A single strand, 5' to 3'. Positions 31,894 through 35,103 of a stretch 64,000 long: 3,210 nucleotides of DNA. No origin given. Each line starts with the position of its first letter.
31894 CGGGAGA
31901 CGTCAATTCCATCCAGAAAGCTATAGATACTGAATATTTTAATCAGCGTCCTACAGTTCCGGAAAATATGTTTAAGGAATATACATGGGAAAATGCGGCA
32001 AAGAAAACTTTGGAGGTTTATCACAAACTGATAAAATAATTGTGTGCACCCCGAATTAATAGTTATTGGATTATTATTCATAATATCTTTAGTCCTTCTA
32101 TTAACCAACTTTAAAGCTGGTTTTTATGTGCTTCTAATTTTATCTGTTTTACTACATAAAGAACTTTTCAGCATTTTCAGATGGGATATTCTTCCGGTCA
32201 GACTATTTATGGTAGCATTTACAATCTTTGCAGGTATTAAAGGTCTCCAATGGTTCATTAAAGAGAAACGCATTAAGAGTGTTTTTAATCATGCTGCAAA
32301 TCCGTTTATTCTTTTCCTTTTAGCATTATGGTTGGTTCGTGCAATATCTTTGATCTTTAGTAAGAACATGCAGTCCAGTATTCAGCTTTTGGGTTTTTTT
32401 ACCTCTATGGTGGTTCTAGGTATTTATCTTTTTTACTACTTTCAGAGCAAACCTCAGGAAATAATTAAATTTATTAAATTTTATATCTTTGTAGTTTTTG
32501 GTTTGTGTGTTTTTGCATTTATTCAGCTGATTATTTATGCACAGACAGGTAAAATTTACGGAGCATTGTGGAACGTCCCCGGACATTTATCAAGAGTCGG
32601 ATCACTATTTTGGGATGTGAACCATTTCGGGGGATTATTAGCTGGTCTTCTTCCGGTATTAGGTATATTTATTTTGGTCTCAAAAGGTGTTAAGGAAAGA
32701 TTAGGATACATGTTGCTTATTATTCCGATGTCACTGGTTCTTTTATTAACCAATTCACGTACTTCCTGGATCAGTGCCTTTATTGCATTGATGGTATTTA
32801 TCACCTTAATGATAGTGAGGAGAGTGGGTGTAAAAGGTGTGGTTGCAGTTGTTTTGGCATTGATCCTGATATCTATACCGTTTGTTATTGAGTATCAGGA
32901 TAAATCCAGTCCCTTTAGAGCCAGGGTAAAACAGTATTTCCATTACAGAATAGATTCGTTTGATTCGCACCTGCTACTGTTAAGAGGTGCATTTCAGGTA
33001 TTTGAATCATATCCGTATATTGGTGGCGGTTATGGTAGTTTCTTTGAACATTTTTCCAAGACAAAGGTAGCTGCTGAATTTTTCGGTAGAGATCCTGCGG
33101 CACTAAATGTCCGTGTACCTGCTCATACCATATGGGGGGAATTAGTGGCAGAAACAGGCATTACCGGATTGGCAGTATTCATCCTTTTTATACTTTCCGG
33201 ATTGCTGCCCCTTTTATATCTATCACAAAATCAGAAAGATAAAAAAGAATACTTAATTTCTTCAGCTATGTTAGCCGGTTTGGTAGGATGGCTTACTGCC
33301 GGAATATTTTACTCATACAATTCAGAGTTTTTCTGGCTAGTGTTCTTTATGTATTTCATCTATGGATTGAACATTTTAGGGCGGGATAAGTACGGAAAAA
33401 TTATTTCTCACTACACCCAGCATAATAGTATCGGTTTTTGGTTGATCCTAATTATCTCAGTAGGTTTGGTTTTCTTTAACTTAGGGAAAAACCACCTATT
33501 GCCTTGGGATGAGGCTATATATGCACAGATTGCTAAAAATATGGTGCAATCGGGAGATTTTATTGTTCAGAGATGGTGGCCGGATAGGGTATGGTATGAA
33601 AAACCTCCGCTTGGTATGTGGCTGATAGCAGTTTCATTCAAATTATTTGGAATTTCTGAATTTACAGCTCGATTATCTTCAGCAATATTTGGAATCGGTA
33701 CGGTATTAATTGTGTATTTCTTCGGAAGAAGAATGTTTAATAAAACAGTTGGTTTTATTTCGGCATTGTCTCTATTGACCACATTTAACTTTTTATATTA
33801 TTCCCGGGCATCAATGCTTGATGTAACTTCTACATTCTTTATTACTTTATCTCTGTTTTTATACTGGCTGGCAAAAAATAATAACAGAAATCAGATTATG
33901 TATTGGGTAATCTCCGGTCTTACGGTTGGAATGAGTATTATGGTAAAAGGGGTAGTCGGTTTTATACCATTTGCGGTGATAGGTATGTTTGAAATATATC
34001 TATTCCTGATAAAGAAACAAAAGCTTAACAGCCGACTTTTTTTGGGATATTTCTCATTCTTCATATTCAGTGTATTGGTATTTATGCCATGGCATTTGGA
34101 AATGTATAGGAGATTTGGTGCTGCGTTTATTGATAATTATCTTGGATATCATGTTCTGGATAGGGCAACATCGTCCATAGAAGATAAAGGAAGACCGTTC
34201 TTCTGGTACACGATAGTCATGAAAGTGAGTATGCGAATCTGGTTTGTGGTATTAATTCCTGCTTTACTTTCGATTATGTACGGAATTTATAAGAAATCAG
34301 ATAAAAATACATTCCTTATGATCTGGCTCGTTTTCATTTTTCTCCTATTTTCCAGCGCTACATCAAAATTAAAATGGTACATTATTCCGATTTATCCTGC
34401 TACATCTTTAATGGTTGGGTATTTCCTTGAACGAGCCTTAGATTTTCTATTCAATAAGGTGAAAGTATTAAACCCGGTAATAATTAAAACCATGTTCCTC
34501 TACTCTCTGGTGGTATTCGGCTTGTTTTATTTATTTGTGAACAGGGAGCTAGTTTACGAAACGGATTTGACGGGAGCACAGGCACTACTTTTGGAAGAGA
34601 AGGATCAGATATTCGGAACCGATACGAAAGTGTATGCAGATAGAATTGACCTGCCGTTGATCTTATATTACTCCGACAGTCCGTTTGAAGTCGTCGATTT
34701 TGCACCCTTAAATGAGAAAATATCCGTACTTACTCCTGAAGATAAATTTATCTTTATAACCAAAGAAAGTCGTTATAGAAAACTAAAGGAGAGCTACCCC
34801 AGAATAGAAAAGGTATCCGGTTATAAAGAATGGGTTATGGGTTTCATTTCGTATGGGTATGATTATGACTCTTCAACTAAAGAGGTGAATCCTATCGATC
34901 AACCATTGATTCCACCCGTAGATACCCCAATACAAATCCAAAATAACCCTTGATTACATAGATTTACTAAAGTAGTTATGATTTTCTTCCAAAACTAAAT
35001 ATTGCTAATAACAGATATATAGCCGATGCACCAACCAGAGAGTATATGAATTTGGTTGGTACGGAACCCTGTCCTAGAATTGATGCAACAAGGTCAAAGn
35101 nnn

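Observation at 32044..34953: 969-aa fusion of an O-antigen-ligase/polymerase-like domain with an ArnT/PMT-like GT-C domain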

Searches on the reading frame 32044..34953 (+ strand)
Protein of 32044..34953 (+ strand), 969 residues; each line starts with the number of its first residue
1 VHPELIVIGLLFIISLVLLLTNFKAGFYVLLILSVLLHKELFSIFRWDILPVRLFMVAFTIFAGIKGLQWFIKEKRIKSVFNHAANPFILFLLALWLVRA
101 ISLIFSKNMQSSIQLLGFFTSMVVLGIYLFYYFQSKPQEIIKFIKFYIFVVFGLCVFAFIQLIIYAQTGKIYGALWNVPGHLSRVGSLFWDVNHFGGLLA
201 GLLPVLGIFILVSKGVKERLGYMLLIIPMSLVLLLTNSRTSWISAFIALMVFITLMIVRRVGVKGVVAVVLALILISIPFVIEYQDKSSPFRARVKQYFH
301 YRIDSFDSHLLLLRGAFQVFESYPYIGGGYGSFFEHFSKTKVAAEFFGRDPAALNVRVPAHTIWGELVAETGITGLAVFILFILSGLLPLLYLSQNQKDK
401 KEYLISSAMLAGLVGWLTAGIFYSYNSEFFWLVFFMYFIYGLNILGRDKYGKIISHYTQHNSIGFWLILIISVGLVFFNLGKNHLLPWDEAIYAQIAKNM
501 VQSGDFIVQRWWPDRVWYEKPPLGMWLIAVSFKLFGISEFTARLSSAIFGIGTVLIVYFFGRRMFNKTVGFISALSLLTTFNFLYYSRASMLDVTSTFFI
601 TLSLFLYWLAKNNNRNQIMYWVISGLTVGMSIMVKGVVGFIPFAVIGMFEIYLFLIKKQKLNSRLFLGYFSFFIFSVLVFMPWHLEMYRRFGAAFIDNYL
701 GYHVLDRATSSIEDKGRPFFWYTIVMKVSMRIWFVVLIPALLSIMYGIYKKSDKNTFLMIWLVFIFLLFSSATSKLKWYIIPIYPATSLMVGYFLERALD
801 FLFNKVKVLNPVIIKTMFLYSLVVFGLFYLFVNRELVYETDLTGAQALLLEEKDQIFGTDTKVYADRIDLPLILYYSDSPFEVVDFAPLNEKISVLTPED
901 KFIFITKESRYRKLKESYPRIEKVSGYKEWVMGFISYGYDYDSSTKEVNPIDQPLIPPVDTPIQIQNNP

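Call 3: search_protein_families(library=pfam, proteins=[window:32044-34953:+], max_evalue=1)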
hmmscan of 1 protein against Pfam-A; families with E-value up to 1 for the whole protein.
window:32044-34953:+ (969 aa): 3 families
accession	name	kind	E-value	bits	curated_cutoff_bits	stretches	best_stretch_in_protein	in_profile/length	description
PF13231.12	PMT_2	-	5.2e-22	79.2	26.1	1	520-683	2-157/160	Dolichyl-phosphate-mannose-protein mannosyltransferase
PF02366.24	PMT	-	2e-15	57.5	22.7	1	472-690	7-237/245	Dolichyl-phosphate-mannose-protein mannosyltransferase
PF04932.20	Wzy_C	-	2.1e-13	50.8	31.7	1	225-380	2-149/149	O-Antigen ligase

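Call 4: search_protein_families(library=ncbifam, proteins=[window:32044-34953:+], max_evalue=1)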
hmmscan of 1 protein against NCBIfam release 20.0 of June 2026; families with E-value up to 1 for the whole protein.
window:32044-34953:+ (969 aa): 4 families
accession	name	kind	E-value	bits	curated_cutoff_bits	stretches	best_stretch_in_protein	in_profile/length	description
NF009784.2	PRK13279.1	equivalog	5e-38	131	567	1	467-839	8-377/539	lipid IV(A) 4-amino-4-deoxy-L-arabinosyltransferase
TIGR03663.1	TIGR03663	subfamily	2e-10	40.3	126.25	1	465-796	4-337/435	flippase activity-associated protein Agl23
TIGR04154.1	archaeo_STT3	subfamily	0.00041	18.8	450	1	539-683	95-258/831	oligosaccharyl transferase, archaeosortase A system-associated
NF043066.1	ETEC_3214_dom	domain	0.14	11.6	35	1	889-953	83-146/175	ETEC_3214 domain-containing protein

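Call 10: find_homologous_proteins(query=window:32044-34953:+, max_evalue=0.00001)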
Query window:32044-34953:+ (969 aa): 292 proteins with E <= 0.00001 among 8000 candidates; the best 120 are listed.
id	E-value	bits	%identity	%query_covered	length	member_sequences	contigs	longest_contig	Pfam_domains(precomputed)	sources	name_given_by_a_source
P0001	0.0e+0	2141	100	100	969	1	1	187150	PF02366.25,PF13231.13,PF04932.21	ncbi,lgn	-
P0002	0.0e+0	1379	63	98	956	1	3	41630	PF02366.25,PF13231.13,PF04932.21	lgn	-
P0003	0.0e+0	1291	60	98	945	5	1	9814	PF02366.25,PF13231.13,PF04932.21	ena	-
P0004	0.0e+0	1281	59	98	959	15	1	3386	PF02366.25,PF13231.13,PF04932.21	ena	-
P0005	0.0e+0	1255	59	96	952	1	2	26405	PF02366.25,PF13231.13,PF04932.21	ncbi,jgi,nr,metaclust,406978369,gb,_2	ncbi:MAG: Glycosyl transferase, family 39 [uncultured bacterium]|nr:MAG: Glycosyl transferase, famil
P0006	0.0e+0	1168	58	93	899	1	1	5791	PF02366.25,PF13231.13,PF04932.21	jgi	jgi:4-amino-4-deoxy-L-arabinose transferase-like glycosyltransferase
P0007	0.0e+0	1137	54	96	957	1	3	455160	PF02366.25,PF13231.13,PF04932.21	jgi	jgi:4-amino-4-deoxy-L-arabinose transferase-like glycosyltransferase/O-antigen ligase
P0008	0.0e+0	1122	52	99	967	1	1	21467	PF02366.25,PF13231.13,PF04932.21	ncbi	-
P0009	0.0e+0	1116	53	98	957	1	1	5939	PF02366.25,PF13231.13,PF04932.21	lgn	-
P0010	0.0e+0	1116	54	100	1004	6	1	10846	PF02366.25,PF13231.13,PF04932.21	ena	-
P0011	0.0e+0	1112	53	100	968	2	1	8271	PF02366.25,PF13231.13,PF04932.21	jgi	jgi:hypothetical protein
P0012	0.0e+0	1107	53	94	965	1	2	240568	PF02366.25,PF13231.13,PF04932.21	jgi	jgi:O-antigen ligase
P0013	0.0e+0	1100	53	96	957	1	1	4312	PF02366.25,PF13231.13,PF04932.21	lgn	-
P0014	0.0e+0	1100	54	96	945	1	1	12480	PF02366.25,PF13231.13,PF04932.21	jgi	-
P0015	0.0e+0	1094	53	96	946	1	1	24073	PF02366.25,PF13231.13,PF04932.21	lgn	-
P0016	0.0e+0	1092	53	95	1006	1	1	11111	PF02366.25,PF13231.13,PF04932.21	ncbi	-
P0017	0.0e+0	1086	54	96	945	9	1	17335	PF02366.25,PF13231.13,PF04932.21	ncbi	-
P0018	0.0e+0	1086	54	96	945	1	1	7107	PF02366.25,PF13231.13,PF04932.21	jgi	-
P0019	0.0e+0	1083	51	96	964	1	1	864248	PF02366.25,PF13231.13,PF04932.21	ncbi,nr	ncbi:phospholipid carrier-dependent glycosyltransferase [candidate division WWE3 bacterium]|nr:phosp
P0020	0.0e+0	1068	52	98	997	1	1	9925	PF02366.25,PF13231.13,PF04932.21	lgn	-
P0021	0.0e+0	1068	51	99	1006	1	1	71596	PF02366.25,PF13231.13,PF04932.21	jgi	jgi:4-amino-4-deoxy-L-arabinose transferase-like glycosyltransferase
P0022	0.0e+0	1064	52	95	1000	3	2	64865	PF02366.25,PF13231.13,PF04932.21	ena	-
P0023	0.0e+0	1060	52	98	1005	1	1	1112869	PF02366.25,PF13231.13,PF04932.21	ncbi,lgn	ncbi:MAG: glycosyltransferase family 39 protein [Patescibacteria group bacterium]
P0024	0.0e+0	1056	51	97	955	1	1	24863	PF02366.25,PF13231.13,PF04932.21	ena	-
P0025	0.0e+0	1050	51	99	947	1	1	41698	PF02366.25,PF13231.13,PF04932.21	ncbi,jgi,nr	ncbi:glycosyltransferase family 39 protein [Patescibacteria group bacterium]|nr:glycosyltransferase 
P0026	0.0e+0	1047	51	96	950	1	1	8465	PF02366.25,PF13231.13,PF04932.21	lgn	-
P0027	0.0e+0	1046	51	97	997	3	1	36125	PF02366.25,PF13231.13,PF04932.21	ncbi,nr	ncbi:glycosyltransferase family 39 protein [candidate division WWE3 bacterium]|nr:glycosyltransferas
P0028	0.0e+0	1046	49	96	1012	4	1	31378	PF02366.25,PF13231.13,PF04932.21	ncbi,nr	ncbi:MAG TPA: glycosyltransferase family 39 protein [Candidatus Saccharimonadales bacterium]|nr:glyc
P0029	0.0e+0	1045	52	94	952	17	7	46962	PF02366.25,PF13231.13,PF04932.21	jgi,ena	-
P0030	0.0e+0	1044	53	95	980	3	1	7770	PF02366.25,PF13231.13,PF04932.21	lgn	-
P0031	0.0e+0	1042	51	95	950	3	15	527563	PF02366.25,PF13231.13,PF04932.21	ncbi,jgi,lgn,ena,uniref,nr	ncbi:hypothetical protein A3F07_00980 [candidate division WWE3 bacterium RIFCSPHIGHO2_12_FULL_38_15]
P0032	0.0e+0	1042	52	97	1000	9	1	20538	PF02366.25,PF13231.13,PF04932.21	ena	-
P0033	0.0e+0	1042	51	96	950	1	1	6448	PF02366.25,PF13231.13,PF04932.21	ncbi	-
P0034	0.0e+0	1042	50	96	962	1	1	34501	PF02366.25,PF13231.13,PF04932.21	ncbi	-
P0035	0.0e+0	1042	51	93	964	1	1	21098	PF02366.25,PF13231.13,PF04932.21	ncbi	ncbi:glycosyltransferase family 39 protein [Patescibacteria group bacterium]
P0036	0.0e+0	1042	47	99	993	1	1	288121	PF02366.25,PF13231.13,PF04932.21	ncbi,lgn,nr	ncbi:glycosyltransferase family 39 protein [Patescibacteria group bacterium]|nr:glycosyltransferase 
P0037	0.0e+0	1041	50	99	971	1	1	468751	PF02366.25,PF13231.13,PF04932.21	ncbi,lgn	-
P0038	0.0e+0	1040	51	95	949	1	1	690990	PF02366.25,PF13231.13,PF04932.21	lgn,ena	-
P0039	0.0e+0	1040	50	100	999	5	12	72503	PF02366.25,PF13231.13,PF04932.21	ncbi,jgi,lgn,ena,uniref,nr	ncbi:MAG: Glycosyl transferase family 39 [candidate division WWE3 bacterium GW2011_GWA1_46_21]|unire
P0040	0.0e+0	1037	51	96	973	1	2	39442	PF02366.25,PF13231.13,PF04932.21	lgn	-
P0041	0.0e+0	1036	51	96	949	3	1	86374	PF02366.25,PF13231.13,PF04932.21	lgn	-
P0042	0.0e+0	1035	52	94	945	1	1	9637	PF02366.25,PF13231.13,PF04932.21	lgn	-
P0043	0.0e+0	1035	51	96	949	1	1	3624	PF02366.25,PF13231.13,PF04932.21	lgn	-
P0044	0.0e+0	1034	48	100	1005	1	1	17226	PF02366.25,PF13231.13,PF04932.21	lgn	-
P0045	0.0e+0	1031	51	96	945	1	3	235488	PF02366.25,PF13231.13,PF04932.21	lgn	-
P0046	0.0e+0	1031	51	96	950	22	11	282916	PF02366.25,PF13231.13,PF04932.21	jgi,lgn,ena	-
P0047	0.0e+0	1030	50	96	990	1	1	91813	PF02366.25,PF13231.13,PF04932.21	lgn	-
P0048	0.0e+0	1029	51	98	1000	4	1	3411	PF02366.25,PF13231.13,PF04932.21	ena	-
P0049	0.0e+0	1026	49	96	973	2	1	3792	PF02366.25,PF13231.13,PF04932.21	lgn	-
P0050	0.0e+0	1025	50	95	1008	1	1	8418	PF02366.25,PF13231.13,PF04932.21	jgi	jgi:4-amino-4-deoxy-L-arabinose transferase-like glycosyltransferase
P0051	0.0e+0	1024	51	95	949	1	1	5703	PF02366.25,PF13231.13,PF04932.21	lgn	-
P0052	0.0e+0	1024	50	94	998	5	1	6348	PF02366.25,PF13231.13,PF04932.21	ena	-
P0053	0.0e+0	1023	51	94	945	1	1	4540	PF02366.25,PF13231.13,PF04932.21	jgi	-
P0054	0.0e+0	1023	51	99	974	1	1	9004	PF02366.25,PF13231.13,PF04932.21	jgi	jgi:4-amino-4-deoxy-L-arabinose transferase-like glycosyltransferase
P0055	0.0e+0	1023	51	96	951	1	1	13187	PF02366.25,PF13231.13,PF04932.21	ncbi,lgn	ncbi:MAG: glycosyltransferase family 39 protein [Patescibacteria group bacterium]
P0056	0.0e+0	1022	50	98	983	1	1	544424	PF02366.25,PF13231.13,PF04932.21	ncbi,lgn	-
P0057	0.0e+0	1022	51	95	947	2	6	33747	PF02366.25,PF13231.13,PF04932.21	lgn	-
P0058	0.0e+0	1019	48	99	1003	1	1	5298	PF02366.25,PF13231.13,PF04932.21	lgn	-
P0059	0.0e+0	1017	50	96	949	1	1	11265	PF02366.25,PF13231.13,PF04932.21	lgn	-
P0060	0.0e+0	1017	49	100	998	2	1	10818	PF02366.25,PF13231.13,PF04932.21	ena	-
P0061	0.0e+0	1017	52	95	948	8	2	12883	PF02366.25,PF13231.13,PF04932.21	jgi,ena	-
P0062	0.0e+0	1017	49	93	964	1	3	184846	PF02366.25,PF13231.13,PF04932.21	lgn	-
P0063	0.0e+0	1015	48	94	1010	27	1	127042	PF02366.25,PF13231.13,PF04932.21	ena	-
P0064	0.0e+0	1014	48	97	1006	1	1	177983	PF02366.25,PF13231.13,PF04932.21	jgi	jgi:4-amino-4-deoxy-L-arabinose transferase-like glycosyltransferase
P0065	0.0e+0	1014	50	99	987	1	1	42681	PF02366.25,PF13231.13,PF04932.21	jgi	jgi:4-amino-4-deoxy-L-arabinose transferase-like glycosyltransferase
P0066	0.0e+0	1014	49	97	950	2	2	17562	PF02366.25,PF13231.13,PF04932.21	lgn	-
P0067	0.0e+0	1013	51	95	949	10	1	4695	PF02366.25,PF13231.13,PF04932.21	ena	-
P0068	0.0e+0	1013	50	94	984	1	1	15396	PF02366.25,PF13231.13,PF04932.21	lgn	-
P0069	1.3e-298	1012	48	98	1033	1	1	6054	PF02366.25,PF13231.13,PF04932.21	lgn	-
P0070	4.1e-298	1010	50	96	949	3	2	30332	PF02366.25,PF13231.13,PF04932.21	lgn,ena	-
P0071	4.6e-298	1010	51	95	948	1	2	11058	PF02366.25,PF13231.13,PF04932.21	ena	-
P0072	5.5e-298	1010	51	96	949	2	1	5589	PF02366.25,PF13231.13,PF04932.21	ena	-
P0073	1.2e-297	1009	49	98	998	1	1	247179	PF02366.25,PF13231.13,PF04932.21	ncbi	-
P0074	6.6e-297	1006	49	97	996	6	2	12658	PF02366.25,PF13231.13,PF04932.21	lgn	-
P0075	6.8e-297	1006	49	99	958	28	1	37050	PF02366.25,PF13231.13,PF04932.21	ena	-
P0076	1.6e-296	1005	50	96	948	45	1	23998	PF02366.25,PF13231.13,PF04932.21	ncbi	-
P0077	3.6e-296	1004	50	96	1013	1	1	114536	PF02366.25,PF13231.13,PF04932.21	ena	-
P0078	5.0e-296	1003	51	95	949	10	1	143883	PF02366.25,PF13231.13,PF04932.21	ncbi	-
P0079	5.7e-296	1003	47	95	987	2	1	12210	PF02366.25,PF13231.13,PF04932.21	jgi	-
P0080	3.7e-295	1000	49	96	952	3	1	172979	PF02366.25,PF13231.13,PF04932.21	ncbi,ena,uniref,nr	ncbi:hypothetical protein A2619_04740 [candidate division WWE3 bacterium RIFOXYD1_FULL_39_9]|uniref:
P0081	6.4e-295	1000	49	97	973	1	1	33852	PF02366.25,PF13231.13,PF04932.21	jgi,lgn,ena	-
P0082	9.1e-295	999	48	97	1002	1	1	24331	PF02366.25,PF13231.13,PF04932.21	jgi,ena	-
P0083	1.2e-294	999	48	98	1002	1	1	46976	PF02366.25,PF13231.13,PF04932.21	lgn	-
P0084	5.1e-294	997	48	100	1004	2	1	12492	PF02366.25,PF13231.13,PF04932.21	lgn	-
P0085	6.1e-294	996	49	96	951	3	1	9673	PF02366.25,PF13231.13,PF04932.21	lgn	-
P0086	1.5e-293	995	50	95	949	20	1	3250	PF02366.25,PF13231.13,PF04932.21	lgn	-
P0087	1.5e-293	995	49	96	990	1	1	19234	PF02366.25,PF13231.13,PF04932.21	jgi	jgi:4-amino-4-deoxy-L-arabinose transferase-like glycosyltransferase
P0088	1.9e-293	995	51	95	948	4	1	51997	PF02366.25,PF13231.13,PF04932.21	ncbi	-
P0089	2.4e-293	994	49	98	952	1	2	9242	PF02366.25,PF13231.13,PF04932.21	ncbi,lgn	-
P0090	5.6e-293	993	50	97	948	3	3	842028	PF02366.25,PF13231.13,PF04932.21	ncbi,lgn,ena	-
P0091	5.8e-293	993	49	96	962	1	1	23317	PF02366.25,PF13231.13,PF04932.21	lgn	-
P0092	8.9e-293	992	46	99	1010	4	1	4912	PF02366.25,PF13231.13,PF04932.21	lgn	-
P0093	9.1e-293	992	51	95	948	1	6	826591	PF02366.25,PF13231.13,PF04932.21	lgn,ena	-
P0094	2.3e-292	991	47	100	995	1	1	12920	PF02366.25,PF13231.13,PF04932.21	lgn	-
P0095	3.0e-292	991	48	97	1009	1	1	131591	PF02366.25,PF13231.13,PF04932.21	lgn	-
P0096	4.3e-292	990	46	94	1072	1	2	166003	PF02366.25,PF13231.13,PF04932.21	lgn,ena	-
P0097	6.5e-292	990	48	99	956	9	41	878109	PF02366.25,PF13231.13,PF04932.21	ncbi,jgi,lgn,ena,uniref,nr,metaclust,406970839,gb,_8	ncbi:MAG: Glycosyl transferase, family 39 [uncultured bacterium]|uniref:Phospholipid carrier-depende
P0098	7.5e-292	989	50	94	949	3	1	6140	PF02366.25,PF13231.13,PF04932.21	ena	-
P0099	1.1e-291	989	48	97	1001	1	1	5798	PF02366.25,PF13231.13,PF04932.21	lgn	-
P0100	1.2e-291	989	47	98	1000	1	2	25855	PF02366.25,PF03901.24,PF13231.13,PF04932.21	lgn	-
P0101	2.7e-291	988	51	94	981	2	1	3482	PF02366.25,PF13231.13,PF04932.21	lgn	-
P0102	5.8e-291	986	49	98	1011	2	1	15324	PF02366.25,PF13231.13,PF04932.21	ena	-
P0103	9.0e-291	986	48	97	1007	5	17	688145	PF02366.25,PF13231.13,PF04932.21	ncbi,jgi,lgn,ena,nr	ncbi:phospholipid carrier-dependent glycosyltransferase [candidate division WWE3 bacterium]|jgi:4-am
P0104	1.2e-290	985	49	93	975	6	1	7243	PF02366.25,PF13231.13,PF04932.21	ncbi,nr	ncbi:glycosyltransferase family 39 protein [Patescibacteria group bacterium]|nr:glycosyltransferase 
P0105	1.9e-290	985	49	97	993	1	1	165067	PF02366.25,PF13231.13,PF04932.21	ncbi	-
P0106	2.8e-290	984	49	96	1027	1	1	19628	PF02366.25,PF13231.13,PF04932.21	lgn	-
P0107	3.5e-290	984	46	97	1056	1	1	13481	PF02366.25,PF03901.24,PF13231.13,PF04932.21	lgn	-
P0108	3.4e-289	981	48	97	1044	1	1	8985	PF02366.25,PF13231.13,PF04932.21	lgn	-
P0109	4.9e-289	980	48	97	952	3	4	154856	PF02366.25,PF13231.13,PF04932.21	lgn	-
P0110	6.0e-289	980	48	98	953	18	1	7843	PF02366.25,PF13231.13,PF04932.21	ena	-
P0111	1.2e-288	979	48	97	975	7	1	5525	PF02366.25,PF13231.13,PF04932.21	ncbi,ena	-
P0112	1.3e-288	979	48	100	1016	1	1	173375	PF02366.25,PF13231.13,PF04932.21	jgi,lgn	-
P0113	2.2e-288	978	47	99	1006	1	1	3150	PF02366.25,PF13231.13,PF04932.21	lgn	-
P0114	1.0e-287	976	47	99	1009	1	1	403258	PF02366.25,PF13231.13,PF04932.21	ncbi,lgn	-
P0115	2.2e-286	971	50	92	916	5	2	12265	PF02366.25,PF13231.13,PF04932.21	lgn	-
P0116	2.4e-286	971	48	98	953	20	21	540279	PF02366.25,PF13231.13,PF04932.21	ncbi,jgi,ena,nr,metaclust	ncbi:hypothetical protein A2473_01120 [candidate division WWE3 bacterium RIFOXYC2_FULL_42_13]|nr:MAG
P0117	8.1e-286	969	47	99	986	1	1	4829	PF02366.25,PF13231.13,PF04932.21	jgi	-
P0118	1.1e-285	969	50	94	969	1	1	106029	PF02366.25,PF13231.13,PF04932.21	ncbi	ncbi:glycosyltransferase family 39 protein [Patescibacteria group bacterium]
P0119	2.5e-285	968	47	97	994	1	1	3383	PF02366.25,PF13231.13,PF04932.21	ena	-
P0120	2.8e-285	968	47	98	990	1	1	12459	PF02366.25,PF13231.13,PF04932.21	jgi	jgi:4-amino-4-deoxy-L-arabinose transferase-like glycosyltransferase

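Call 12: find_encoding_contigs(protein=P0001, flank=3000, max_places=3)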
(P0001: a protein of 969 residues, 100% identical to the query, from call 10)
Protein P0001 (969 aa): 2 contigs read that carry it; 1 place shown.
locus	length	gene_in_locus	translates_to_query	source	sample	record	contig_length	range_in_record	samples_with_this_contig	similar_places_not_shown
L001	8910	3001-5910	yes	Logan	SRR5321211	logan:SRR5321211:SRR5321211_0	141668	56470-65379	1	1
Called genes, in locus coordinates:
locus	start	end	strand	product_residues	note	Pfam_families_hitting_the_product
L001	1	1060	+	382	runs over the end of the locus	PF13439:Glyco_transf_4, PF13477:Glyco_trans_4_2 (weak), PF13579:Glyco_trans_4_4, PF20706:GT4-conflict (weak), PF00534:Glycos_transf_1, PF13692:Glyco_trans_1_4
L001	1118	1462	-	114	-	-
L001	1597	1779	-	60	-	-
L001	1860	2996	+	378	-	PF00534:Glycos_transf_1, PF13692:Glyco_trans_1_4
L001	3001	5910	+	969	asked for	PF04932:Wzy_C, PF02366:PMT, PF13231:PMT_2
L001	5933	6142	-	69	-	PF04070:DUF378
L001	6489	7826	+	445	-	PF01336:tRNA_anti-codon, PF00152:tRNA-synt_2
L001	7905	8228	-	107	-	-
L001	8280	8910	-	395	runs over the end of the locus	PF01943:Polysacc_synt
